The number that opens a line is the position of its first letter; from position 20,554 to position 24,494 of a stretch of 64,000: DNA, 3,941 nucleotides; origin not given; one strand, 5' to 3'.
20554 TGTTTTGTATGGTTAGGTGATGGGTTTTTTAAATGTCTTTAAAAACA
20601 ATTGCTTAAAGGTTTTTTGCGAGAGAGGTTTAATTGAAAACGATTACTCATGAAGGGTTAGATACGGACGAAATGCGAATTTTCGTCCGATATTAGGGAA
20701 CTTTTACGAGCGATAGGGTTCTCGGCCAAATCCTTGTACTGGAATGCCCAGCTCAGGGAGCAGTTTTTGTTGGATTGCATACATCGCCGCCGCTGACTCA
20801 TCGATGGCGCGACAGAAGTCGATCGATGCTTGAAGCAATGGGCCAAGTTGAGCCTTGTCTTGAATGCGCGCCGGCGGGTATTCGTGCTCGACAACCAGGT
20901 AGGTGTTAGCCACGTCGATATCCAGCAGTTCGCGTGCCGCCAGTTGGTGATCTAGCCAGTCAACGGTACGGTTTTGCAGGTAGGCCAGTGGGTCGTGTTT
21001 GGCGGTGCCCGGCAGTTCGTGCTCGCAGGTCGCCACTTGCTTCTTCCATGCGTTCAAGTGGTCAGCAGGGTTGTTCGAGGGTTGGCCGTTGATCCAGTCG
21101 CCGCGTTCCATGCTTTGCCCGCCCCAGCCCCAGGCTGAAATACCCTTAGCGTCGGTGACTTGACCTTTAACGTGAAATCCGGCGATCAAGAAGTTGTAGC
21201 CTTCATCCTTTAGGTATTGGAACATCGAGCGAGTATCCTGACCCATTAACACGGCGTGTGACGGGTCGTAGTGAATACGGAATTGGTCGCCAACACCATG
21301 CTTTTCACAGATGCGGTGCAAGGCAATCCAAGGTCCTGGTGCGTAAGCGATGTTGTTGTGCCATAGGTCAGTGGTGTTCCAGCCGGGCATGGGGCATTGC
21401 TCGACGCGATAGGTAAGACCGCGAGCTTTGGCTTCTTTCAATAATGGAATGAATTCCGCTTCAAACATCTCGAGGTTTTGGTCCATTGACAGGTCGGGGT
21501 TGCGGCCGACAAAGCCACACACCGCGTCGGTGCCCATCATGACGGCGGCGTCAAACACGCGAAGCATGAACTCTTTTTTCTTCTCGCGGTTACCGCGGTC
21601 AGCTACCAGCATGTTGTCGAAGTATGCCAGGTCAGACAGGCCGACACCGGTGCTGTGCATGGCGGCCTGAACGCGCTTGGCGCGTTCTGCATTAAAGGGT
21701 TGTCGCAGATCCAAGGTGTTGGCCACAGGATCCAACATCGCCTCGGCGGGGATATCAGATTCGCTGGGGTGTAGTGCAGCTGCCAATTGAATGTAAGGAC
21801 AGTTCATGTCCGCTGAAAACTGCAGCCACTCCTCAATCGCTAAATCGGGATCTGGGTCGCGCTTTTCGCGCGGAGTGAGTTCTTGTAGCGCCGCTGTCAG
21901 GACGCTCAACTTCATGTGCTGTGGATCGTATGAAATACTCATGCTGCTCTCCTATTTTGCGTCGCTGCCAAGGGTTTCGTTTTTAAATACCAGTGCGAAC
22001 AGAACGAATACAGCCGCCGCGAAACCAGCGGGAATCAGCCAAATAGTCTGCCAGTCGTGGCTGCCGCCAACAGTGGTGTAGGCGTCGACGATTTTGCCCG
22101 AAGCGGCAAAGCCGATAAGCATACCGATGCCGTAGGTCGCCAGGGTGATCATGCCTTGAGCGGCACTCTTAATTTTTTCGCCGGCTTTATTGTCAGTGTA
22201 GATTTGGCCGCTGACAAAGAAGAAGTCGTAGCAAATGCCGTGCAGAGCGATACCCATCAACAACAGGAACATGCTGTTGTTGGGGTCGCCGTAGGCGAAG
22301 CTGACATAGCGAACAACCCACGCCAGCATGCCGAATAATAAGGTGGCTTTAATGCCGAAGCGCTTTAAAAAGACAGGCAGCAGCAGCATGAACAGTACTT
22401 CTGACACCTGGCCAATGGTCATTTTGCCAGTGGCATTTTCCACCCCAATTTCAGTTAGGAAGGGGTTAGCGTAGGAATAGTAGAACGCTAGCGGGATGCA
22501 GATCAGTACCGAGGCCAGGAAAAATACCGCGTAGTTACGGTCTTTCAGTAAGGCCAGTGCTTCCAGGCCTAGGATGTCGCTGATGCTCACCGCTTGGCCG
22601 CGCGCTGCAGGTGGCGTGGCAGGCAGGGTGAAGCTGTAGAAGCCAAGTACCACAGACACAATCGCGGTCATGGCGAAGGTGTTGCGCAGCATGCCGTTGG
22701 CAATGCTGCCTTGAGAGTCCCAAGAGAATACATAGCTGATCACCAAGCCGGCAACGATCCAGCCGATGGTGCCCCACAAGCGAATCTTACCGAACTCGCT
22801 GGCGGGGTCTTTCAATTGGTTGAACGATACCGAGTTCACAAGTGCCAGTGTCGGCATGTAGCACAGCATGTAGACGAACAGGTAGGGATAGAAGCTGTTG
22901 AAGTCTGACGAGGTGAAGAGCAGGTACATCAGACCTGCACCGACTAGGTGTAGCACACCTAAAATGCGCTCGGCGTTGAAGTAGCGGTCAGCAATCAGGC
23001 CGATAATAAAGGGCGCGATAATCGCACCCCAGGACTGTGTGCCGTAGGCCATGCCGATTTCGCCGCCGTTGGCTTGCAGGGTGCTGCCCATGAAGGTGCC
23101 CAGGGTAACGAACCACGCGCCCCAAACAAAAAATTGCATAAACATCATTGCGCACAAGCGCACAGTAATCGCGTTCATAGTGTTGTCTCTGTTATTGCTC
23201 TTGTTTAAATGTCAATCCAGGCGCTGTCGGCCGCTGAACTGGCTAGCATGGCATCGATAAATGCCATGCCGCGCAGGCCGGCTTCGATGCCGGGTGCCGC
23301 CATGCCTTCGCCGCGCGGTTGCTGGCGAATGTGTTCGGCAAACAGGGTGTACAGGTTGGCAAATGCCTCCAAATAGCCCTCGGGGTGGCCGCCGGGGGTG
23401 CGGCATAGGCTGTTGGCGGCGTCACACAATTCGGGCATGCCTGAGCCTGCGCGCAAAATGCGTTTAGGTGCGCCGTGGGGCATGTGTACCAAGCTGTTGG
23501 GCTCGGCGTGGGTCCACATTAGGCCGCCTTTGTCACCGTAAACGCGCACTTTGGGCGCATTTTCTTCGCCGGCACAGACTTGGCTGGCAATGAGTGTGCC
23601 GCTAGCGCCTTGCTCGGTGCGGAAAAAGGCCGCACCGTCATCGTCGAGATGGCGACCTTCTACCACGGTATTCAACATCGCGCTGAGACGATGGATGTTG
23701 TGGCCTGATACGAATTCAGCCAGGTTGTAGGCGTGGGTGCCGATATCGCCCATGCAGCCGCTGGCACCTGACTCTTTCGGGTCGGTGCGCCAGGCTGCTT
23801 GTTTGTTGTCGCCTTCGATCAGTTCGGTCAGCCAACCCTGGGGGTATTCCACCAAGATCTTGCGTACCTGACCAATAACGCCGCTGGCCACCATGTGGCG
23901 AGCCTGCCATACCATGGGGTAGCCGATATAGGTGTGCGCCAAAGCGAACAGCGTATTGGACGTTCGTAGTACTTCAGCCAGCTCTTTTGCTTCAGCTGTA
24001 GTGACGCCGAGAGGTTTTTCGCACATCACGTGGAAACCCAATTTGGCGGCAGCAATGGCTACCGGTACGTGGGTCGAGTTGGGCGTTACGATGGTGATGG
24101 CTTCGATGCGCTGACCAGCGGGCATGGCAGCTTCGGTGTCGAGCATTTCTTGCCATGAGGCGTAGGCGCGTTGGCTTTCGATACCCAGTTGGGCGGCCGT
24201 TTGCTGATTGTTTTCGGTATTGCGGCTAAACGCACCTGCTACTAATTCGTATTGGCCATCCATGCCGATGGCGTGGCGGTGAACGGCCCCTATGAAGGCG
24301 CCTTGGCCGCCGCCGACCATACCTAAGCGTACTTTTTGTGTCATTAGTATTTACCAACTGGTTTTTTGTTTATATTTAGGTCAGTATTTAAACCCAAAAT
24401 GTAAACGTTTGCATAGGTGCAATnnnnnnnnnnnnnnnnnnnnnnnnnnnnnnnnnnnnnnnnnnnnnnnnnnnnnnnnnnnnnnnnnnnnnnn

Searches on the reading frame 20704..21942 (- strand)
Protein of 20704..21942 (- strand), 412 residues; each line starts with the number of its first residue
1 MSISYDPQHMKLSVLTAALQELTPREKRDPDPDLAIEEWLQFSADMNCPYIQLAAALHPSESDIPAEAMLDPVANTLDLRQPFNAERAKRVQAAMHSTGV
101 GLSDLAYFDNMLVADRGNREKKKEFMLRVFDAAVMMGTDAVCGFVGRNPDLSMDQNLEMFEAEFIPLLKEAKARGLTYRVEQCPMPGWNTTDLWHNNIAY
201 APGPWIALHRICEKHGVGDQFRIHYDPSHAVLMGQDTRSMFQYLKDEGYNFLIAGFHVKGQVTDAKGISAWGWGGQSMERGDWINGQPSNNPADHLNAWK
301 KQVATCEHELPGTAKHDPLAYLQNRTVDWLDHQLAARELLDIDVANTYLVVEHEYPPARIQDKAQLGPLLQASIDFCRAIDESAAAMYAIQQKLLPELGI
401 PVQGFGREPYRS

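Call 4: search_protein_families(library=pfam, proteins=[window:20704-21942:-])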
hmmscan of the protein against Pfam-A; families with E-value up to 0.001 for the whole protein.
window:20704-21942:- (412 aa): 1 family
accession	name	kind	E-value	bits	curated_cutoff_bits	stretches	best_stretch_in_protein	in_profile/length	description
PF01261.30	AP_endonuc_2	-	1.6e-12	48.1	31.1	1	73-260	16-187/249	Xylose isomerase-like TIM barrel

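Call 10: search_protein_families(library=ncbifam, proteins=[window:20704-21942:-], max_evalue=0.001)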
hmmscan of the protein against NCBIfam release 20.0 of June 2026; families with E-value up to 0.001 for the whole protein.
window:20704-21942:- (412 aa): 0 families

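Call 40: search_solved_structures(query=window:20704-21942:-, max_evalue=0.01)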
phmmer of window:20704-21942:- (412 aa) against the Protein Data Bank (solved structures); distinct sequences matched with E-value up to 0.01: 0.

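Call 62: find_homologous_proteins(query=window:20704-21942:-, max_evalue=0.00001)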
Query window:20704-21942:- (412 aa): 5929 proteins with E <= 0.00001 among 8000 candidates; the best 120 are listed.
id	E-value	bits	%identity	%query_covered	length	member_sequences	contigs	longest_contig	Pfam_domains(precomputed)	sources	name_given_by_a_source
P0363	5.7e-268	907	94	100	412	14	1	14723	PF01261.31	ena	-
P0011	9.3e-264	893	92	100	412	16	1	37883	PF01261.31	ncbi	ncbi:MAG: hypothetical protein RL336_1043 [Pseudomonadota bacterium]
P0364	3.7e-263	891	91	100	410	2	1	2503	PF01261.31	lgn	-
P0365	8.9e-262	886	90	100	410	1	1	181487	PF01261.31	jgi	jgi:sugar phosphate isomerase/epimerase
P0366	5.9e-247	837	85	100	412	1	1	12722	PF01261.31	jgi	-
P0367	8.1e-247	837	85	100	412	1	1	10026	PF01261.31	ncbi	-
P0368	1.7e-246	836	84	100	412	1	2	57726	PF01261.31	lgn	-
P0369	3.1e-245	832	84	100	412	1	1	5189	PF01261.31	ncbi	-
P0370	1.7e-243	826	83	100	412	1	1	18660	PF01261.31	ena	-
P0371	2.2e-243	826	83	100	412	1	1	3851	PF01261.31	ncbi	-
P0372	7.0e-240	814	83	100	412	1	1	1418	PF01261.31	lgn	-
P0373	4.7e-236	802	81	100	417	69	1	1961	PF01261.31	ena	-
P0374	1.6e-234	796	81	100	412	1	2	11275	PF01261.31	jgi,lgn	-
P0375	2.4e-234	796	81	100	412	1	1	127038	PF01261.31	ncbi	-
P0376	3.1e-234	796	81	100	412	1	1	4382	PF01261.31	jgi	-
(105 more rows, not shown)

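Call 64: search_solved_structures(query=A3, max_evalue=1)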
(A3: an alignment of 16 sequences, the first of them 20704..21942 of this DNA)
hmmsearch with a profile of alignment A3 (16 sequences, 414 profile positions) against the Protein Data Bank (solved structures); distinct sequences matched with E-value up to 1: 3.
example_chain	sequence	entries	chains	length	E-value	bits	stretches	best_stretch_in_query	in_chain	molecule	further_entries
5ktg_A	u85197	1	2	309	0.21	13.8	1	114-173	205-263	Green fluorescent protein, Bcl-2 homologous antagonist/killer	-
7vpf_A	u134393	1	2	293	0.22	13.8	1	95-187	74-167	Xylose isomerase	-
9v1k_sv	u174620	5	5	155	0.76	12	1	216-251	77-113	Small ribosomal subunit protein eS19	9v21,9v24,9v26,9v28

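Call 71: predict_structure(alignment_id=A3)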
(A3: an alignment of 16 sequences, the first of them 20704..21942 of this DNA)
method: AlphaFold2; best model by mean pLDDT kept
length: 412 residues; sequences in the alignment: 16
mean_pLDDT: 72.9   pTM: 0.77
mean pLDDT of the five models: 72.9, 71.7, 70.1, 69.4, 67.0
residues with pLDDT >= 90: 105; 70-90: 171; 50-70: 51; < 50: 85
segments of 3 or more residues with pLDDT < 50: 19-21, 184-194, 260-284, 286-288, 291-325, 405-412
pLDDT, mean of each block of 10 residues (from residue 1): 78 74 68 85 92 82 67 74 90 95 86 86 91 93 81 87 94 92 47 58 88 94 77 68 90 79 34 27 46 41 27 33 54 85 89 63 76 83 89 84 49 28
secondary structure, 60 per line:
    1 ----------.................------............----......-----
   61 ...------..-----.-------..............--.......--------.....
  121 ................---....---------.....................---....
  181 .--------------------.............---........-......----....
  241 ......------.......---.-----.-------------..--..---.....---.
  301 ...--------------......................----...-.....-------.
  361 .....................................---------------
elements in order: E11-15 H16-22 H34-45 E50-55 H85-98 E101-107 H116-136 E140-143 H153-173 E177-181 H202-214 E221-225 H227-232 H237-246 E253-259 H292-296 H300-303 H318-339 E348-352 H360-397

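Call 74: fold_search(model_id=the predicted structure, library=pdb)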
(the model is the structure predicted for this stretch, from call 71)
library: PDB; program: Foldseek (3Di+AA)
matches with E <= 10: 1855; with E <= 0.001: 451
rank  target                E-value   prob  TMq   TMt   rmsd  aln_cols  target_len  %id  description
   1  4pgl_A                1.6e-10  1.00  0.48  0.65   6.6       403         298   10  Crystal structure of engineered D-tagatose 3-epimerase PcDTE-ILS6 (released 2014-10-22)
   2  3vnl_A                6.0e-10  1.00  0.51  0.70   6.9       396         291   11  Crystal structures of D-Psicose 3-epimerase with D-tagatose from Clostridium cellulolyticum H10 (released 2012-08-01)
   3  2zds_A                6.0e-10  1.00  0.51  0.64   8.0       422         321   15  Crystal Structure of SCO6571 from Streptomyces coelicolor A3(2) (released 2008-12-02)
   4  4pgl_B                6.0e-10  1.00  0.49  0.68   6.1       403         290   11  Crystal structure of engineered D-tagatose 3-epimerase PcDTE-ILS6 (released 2014-10-22)
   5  3vnj_A                6.7e-10  1.00  0.51  0.70   6.9       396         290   11  Crystal structures of D-Psicose 3-epimerase with D-psicose from Clostridium cellulolyticum H10 (released 2012-08-01)
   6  4ytr_B                7.1e-10  1.00  0.48  0.65   6.8       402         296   10  Crystal structure of D-tagatose 3-epimerase C66S from Pseudomonas cichorii in complex with 1-deoxy L-tagatose (released 2016-03-23)
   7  8xiv                  1.0e-09  1.00  0.50  0.69   6.4       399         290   12  Production of D-psicose (released 2024-12-25)
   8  8xix                  1.2e-09  1.00  0.52  0.71   5.4       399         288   11  KeDt3e within Co (released 2024-12-25)
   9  3vni_B                1.3e-09  1.00  0.51  0.70   6.3       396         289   10  Crystal structures of D-Psicose 3-epimerase from Clostridium cellulolyticum H10 and its complex with ketohexose sugars (released 2012-08-01)
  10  4xsl_D                1.3e-09  1.00  0.49  0.66   6.8       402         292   10  Crystal strcutre of D-tagatose 3-epimerase C66S from Pseudomonas cichorii in complex with glycerol (released 2016-01-27)
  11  8ro4_C                1.4e-09  1.00  0.45  0.54  10.6       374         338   13  The crystal structure of 2-hydroxy-3-keto-glucal hydratase AtHYD from A. tumefaciens (released 2024-08-07)
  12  4xsl_A                1.5e-09  1.00  0.50  0.67   6.0       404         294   10  Crystal strcutre of D-tagatose 3-epimerase C66S from Pseudomonas cichorii in complex with glycerol (released 2016-01-27)
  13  2zds_B                1.6e-09  1.00  0.50  0.63   8.2       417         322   15  Crystal Structure of SCO6571 from Streptomyces coelicolor A3(2) (released 2008-12-02)
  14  4pfh_A                1.7e-09  1.00  0.49  0.65   6.2       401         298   10  Crystal structure of engineered D-tagatose 3-epimerase PcDTE-IDF8 (released 2014-10-22)
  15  2hk0_A                1.9e-09  1.00  0.52  0.71   5.1       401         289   10  Crystal structure of D-psicose 3-epimerase (DPEase) in the absence of substrate (released 2006-08-29)
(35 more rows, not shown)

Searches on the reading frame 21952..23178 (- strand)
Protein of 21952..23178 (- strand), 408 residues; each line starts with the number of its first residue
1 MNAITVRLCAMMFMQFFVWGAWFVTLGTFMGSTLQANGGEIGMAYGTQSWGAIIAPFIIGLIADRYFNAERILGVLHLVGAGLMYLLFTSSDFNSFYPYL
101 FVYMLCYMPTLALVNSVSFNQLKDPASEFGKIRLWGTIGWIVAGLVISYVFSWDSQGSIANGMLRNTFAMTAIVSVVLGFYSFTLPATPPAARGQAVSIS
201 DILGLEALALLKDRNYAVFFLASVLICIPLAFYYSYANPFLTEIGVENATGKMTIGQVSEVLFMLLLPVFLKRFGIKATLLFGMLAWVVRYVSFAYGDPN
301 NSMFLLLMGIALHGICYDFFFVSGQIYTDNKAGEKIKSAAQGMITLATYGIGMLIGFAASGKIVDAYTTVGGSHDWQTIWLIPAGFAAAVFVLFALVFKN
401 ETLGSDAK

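Call 4: search_protein_families(library=pfam, proteins=[window:21952-23178:-])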
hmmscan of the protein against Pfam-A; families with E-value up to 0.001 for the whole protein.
window:21952-23178:- (408 aa): 4 families
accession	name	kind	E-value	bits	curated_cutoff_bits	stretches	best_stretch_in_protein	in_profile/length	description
PF03825.22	Nuc_H_symport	-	1.9e-125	419.5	25.9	1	4-401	3-398/400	Nucleoside H+ symporter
PF12832.13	MFS_1_like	-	1e-33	117.4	25.2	1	7-368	3-366/373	MFS_1 like family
PF07690.21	MFS_1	-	1.5e-20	73.9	33.4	2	254-401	39-175/347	Major Facilitator Superfamily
PF01306.25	LacY_symp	-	1.4e-09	37.7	24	1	9-363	13-372/413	LacY proton/sugar symporter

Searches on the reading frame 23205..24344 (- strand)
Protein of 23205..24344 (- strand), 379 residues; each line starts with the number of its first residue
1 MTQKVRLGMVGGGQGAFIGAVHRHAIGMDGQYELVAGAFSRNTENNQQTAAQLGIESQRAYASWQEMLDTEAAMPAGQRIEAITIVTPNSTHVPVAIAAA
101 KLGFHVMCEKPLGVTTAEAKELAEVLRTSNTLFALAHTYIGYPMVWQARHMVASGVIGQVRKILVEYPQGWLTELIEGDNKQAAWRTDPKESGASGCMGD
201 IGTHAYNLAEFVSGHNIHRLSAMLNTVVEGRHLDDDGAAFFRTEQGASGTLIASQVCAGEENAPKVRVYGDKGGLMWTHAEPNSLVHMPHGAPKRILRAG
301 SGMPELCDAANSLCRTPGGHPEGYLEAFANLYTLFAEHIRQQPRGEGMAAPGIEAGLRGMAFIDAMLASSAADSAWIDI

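Call 4: search_protein_families(library=pfam, proteins=[window:23205-24344:-])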
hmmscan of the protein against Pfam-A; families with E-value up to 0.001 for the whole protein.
window:23205-24344:- (379 aa): 3 families
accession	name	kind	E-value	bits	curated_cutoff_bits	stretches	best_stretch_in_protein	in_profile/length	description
PF22725.1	GFO_IDH_MocA_C3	-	7.1e-27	94.3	27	1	147-275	3-123/124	GFO/IDH/MocA C-terminal domain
PF01408.29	GFO_IDH_MocA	-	7.6e-21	75.5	24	1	6-134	2-117/120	Oxidoreductase family, NAD-binding Rossmann fold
PF02894.22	GFO_IDH_MocA_C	-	8.3e-20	71.9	22.9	1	150-377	2-216/218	Oxidoreductase family, C-terminal alpha/beta domain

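Call 10: search_protein_families(library=ncbifam, proteins=[window:23205-24344:-], max_evalue=0.001)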
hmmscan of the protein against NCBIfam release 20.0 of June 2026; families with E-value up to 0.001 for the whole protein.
window:23205-24344:- (379 aa): 7 families
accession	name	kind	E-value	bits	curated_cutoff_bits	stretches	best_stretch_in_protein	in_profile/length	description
NF052479.1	LevoglcsnDh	equivalog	2.8e-32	111.8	650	1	3-235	2-223/386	levoglucosan dehydrogenase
NF041392.1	XylDh_Gfo6_Halo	equivalog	2.2e-23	82.6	350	1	31-275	40-273/350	D-xylose 1-dehydrogenase Gfo6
TIGR04380.1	myo_inos_iolG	equivalog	4.6e-19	68.5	355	1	5-288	2-263/330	inositol 2-dehydrogenase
NF040723.1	UDP-GlcNAcDh_Arch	equivalog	1.4e-11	44.5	450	1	6-163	2-144/302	UDP-N-acetylglucosamine 3-dehydrogenase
NF008607.0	PRK11579.1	subfamily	1.3e-10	40.8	330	1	77-162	62-147/346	oxidoreductase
NF058561.1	BT_2158_fam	equivalog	1.1e-08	34.1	750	1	58-163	80-180/487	glycoside 3-dehydrogenase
NF052679.1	InsChiInosDhIolG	equivalog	0.00028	20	540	1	5-124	3-111/343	bifunctional inositol 2-dehydrogenase/D-chiro-inositol 1-dehydrogenase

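Call 42: search_solved_structures(query=window:23205-24344:-, max_evalue=1e-10)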
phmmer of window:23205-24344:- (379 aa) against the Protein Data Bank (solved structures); distinct sequences matched with E-value up to 1e-10: 19.
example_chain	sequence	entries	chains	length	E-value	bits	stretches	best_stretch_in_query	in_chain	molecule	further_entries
3v5n_A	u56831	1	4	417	9.6e-109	367.1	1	3-378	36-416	Oxidoreductase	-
7d5m_A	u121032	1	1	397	1.3e-69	238.4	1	2-378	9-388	Oxidoreductase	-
7d5n_A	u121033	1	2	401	1.3e-69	238.3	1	2-378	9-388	Oxidoreductase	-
3dty_A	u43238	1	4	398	1.3e-68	235.1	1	3-377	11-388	Oxidoreductase, Gfo/Idh/MocA family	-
4h3v_A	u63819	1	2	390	1.8e-29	106.2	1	78-234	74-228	Oxidoreductase domain protein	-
6a3f_A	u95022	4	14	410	2.1e-25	92.9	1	3-250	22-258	Putative dehydrogenase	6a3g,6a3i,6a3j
4gqa_A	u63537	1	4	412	1.6e-21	80.1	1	41-235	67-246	NAD binding Oxidoreductase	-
4fb5_A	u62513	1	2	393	1.5e-20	76.9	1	65-284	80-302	Probable oxidoreductase protein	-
5ya8_A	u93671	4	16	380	1.7e-16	63.6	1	63-369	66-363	Scyllo-inositol dehydrogenase with L-glucose dehydrogenase activity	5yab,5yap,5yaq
6ktj_A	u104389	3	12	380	1.1e-15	60.9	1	63-369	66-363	Scyllo-inositol dehydrogenase with L-glucose dehydrogenase activity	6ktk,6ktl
6jw6_A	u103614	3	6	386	1.4e-13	53.9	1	2-236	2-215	Dehydrogenase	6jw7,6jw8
1zh8_A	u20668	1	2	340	2.3e-13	53.3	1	3-273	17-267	oxidoreductase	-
1ofg_A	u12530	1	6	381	1.4e-12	50.7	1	31-217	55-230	GLUCOSE-FRUCTOSE OXIDOREDUCTASE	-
1ryd_A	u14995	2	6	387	1.4e-12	50.7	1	31-217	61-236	glucose-fructose oxidoreductase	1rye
1h6a_A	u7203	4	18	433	1.7e-12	50.4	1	31-216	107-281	PRECURSOR FORM OF GLUCOSE-FRUCTOSE OXIDOREDUCTASE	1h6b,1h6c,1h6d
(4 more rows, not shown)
